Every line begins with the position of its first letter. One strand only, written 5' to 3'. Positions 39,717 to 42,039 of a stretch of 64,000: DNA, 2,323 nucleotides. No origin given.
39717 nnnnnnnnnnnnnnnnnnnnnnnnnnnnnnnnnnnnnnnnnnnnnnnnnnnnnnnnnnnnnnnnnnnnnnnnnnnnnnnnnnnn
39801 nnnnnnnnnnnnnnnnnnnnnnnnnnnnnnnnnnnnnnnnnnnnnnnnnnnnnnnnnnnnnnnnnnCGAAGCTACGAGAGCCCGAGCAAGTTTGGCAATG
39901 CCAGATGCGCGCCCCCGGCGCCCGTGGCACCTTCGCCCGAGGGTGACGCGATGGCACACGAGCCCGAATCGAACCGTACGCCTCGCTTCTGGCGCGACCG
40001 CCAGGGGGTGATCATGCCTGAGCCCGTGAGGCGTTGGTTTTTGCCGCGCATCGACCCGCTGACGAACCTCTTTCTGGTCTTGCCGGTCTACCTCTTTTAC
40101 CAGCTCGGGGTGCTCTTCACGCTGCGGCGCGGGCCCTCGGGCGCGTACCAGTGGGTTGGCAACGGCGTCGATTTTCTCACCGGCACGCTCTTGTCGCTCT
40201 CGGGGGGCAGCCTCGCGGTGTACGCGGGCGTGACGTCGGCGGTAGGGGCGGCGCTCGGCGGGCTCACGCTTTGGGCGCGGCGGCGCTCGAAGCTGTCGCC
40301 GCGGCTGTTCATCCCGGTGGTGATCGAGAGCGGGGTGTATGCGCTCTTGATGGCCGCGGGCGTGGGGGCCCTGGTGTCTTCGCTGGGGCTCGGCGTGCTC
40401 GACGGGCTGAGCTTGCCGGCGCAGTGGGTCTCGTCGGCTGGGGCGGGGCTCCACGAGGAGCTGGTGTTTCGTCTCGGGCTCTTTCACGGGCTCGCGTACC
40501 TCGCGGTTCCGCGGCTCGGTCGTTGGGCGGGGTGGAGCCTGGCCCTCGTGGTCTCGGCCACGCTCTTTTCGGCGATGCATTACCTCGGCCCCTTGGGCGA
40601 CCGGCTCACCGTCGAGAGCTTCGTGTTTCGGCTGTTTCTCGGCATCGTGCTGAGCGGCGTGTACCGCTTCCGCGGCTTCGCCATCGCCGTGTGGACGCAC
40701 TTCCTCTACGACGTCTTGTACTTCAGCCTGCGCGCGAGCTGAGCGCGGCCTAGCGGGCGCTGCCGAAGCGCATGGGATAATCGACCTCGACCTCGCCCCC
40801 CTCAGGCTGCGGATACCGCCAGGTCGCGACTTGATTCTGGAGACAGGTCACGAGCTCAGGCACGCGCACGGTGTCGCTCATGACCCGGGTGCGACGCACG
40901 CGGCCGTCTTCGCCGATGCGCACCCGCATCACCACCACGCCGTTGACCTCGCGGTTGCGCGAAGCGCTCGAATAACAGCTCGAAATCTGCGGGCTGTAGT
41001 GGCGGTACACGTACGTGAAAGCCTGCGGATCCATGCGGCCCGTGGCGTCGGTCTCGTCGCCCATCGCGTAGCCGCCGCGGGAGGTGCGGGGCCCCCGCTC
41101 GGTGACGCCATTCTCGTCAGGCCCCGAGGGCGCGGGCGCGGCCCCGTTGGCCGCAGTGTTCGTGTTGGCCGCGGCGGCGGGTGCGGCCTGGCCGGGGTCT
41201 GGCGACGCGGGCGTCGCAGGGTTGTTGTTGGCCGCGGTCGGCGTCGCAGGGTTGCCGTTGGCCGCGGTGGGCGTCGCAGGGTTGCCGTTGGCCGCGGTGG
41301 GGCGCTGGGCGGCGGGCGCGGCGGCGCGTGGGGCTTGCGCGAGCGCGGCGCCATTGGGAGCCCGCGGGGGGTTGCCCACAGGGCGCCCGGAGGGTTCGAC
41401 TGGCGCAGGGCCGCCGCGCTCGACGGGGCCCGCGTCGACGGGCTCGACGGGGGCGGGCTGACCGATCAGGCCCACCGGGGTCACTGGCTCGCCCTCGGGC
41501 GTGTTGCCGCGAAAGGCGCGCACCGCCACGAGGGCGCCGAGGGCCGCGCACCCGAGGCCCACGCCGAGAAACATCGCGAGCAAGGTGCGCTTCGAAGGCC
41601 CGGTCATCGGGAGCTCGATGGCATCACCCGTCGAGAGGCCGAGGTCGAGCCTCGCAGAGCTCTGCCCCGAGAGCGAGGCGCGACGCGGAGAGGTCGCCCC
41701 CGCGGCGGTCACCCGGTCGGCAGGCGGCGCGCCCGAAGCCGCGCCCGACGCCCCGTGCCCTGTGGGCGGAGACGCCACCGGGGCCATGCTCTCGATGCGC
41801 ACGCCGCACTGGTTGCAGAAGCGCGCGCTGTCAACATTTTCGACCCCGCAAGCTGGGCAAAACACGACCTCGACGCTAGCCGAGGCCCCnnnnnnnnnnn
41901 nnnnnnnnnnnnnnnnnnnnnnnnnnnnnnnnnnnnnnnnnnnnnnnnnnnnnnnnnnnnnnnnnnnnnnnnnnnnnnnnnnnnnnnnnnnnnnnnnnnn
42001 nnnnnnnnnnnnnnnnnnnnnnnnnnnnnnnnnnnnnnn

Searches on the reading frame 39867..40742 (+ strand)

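Call 7: search_protein_families(library=pfam, proteins=[window:39867-40742:+], max_evalue=0.001)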
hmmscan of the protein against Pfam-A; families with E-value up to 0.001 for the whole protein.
window:39867-40742:+ (291 aa): 1 family
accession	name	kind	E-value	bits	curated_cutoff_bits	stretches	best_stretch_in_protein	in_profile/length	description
PF02517.21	Rce1-like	-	5.8e-09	36.6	22.4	1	187-283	9-92/93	Type II CAAX prenyl endopeptidase Rce1-like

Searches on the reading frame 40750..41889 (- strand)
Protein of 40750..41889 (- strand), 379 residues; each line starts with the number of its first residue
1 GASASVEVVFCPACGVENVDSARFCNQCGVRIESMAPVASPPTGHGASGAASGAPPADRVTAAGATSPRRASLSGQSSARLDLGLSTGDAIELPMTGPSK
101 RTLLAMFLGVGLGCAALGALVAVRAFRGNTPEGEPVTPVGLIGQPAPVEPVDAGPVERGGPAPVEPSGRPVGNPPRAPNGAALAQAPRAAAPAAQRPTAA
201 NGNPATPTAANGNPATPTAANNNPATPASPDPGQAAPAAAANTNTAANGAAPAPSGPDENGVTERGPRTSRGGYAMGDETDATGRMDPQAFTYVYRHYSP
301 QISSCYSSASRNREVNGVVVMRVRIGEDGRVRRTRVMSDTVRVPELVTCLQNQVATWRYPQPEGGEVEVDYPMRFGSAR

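Call 7: search_protein_families(library=pfam, proteins=[window:40750-41889:-], max_evalue=0.001)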
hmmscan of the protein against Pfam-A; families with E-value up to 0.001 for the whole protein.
window:40750-41889:- (379 aa): 3 families
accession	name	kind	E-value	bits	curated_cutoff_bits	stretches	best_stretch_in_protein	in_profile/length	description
PF24463.1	DUF7577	-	4.4e-06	26.6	28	1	7-29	1-23/27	Domain of unknown function (DUF7577)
PF13240.11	Zn_Ribbon_1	-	5.9e-06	26.3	25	1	10-29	1-20/23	zinc-ribbon domain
PF12773.13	DZR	-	9e-05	23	27.3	1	11-33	1-23/45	Double zinc ribbon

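Call 37: search_protein_families(library=ncbifam, proteins=[window:40750-41865:-], max_evalue=0.001)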
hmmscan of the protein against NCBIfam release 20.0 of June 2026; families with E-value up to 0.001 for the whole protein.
window:40750-41865:- (371 aa): 3 families
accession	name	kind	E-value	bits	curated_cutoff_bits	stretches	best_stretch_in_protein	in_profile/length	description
NF033768.1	myxo_SS_tail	domain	1.6e-19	69.8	40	1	281-367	4-91/92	AgmX/PglI C-terminal domain-containing protein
NF033760.1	gliding_GltG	equivalog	2.6e-12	46.1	650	1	270-369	546-647/650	adventurous gliding motility protein GltG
NF033761.1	gliding_GltJ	equivalog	4.1e-10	39.4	450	1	292-367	595-671/671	adventurous gliding motility protein GltJ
